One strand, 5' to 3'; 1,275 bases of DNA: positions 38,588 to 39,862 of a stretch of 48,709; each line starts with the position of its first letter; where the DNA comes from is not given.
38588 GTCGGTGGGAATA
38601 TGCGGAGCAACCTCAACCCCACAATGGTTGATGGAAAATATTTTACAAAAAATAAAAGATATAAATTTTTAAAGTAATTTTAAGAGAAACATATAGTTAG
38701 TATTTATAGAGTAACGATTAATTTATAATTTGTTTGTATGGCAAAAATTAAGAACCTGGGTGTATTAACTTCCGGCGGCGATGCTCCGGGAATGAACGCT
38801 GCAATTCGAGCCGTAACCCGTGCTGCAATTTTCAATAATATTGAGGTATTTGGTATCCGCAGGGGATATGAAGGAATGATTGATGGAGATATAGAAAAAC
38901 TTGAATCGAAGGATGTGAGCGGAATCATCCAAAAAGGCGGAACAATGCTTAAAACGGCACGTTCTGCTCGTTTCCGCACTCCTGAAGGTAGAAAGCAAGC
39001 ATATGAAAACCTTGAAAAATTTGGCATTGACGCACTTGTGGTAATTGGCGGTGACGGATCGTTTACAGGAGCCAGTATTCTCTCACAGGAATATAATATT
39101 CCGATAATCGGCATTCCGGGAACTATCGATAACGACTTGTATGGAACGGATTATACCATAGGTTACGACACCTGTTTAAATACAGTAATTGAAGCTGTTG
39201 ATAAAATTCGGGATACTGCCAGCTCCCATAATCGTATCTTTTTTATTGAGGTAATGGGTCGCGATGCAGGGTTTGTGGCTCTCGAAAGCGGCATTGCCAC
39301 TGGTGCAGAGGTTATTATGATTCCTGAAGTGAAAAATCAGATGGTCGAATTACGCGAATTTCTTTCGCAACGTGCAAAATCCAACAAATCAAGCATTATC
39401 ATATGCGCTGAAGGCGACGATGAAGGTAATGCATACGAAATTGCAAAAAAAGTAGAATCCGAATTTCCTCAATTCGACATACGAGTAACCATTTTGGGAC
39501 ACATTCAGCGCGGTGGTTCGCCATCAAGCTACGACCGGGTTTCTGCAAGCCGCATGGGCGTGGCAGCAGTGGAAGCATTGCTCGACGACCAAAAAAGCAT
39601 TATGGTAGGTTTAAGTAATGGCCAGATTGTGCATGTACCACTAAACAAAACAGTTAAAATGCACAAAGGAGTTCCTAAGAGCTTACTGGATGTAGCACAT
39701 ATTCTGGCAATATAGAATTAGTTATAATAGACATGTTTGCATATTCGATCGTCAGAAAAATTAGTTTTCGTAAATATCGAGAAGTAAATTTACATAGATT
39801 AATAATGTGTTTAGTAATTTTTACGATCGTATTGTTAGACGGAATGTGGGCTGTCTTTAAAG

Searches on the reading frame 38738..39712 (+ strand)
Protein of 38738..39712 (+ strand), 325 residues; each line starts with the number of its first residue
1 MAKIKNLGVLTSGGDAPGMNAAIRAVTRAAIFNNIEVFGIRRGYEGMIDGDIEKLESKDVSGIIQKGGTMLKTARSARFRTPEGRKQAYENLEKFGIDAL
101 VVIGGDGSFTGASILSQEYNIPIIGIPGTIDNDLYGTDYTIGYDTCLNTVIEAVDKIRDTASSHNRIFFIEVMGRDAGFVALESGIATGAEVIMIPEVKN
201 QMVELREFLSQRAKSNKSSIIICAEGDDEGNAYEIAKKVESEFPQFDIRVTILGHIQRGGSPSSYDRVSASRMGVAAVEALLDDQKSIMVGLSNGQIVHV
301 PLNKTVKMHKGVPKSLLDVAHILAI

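Call 4: search_protein_families(library=pfam, proteins=[window:38738-39712:+], max_evalue=0.1)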
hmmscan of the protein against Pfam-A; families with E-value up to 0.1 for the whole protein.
window:38738-39712:+ (325 aa): 5 families
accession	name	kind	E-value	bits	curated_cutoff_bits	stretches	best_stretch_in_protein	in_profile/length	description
PF00365.25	PFK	-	7.4e-115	383.5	30.9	1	7-281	2-277/277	Phosphofructokinase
PF01513.26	NAD_kinase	-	1.2e-07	32.5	25.5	1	86-127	62-103/130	ATP-NAD kinase N-terminal domain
PF00781.29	DAGK_cat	-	0.0056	16.7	23.6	1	81-135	40-96/125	Diacylglycerol kinase catalytic domain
PF00731.26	AIRC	-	0.0073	16.3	30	0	77-130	35-87/148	AIR carboxylase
PF00532.27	Peripla_BP_1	-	0.011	15.7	22.2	0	86-133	47-94/281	Periplasmic binding proteins and sugar binding domain of LacI family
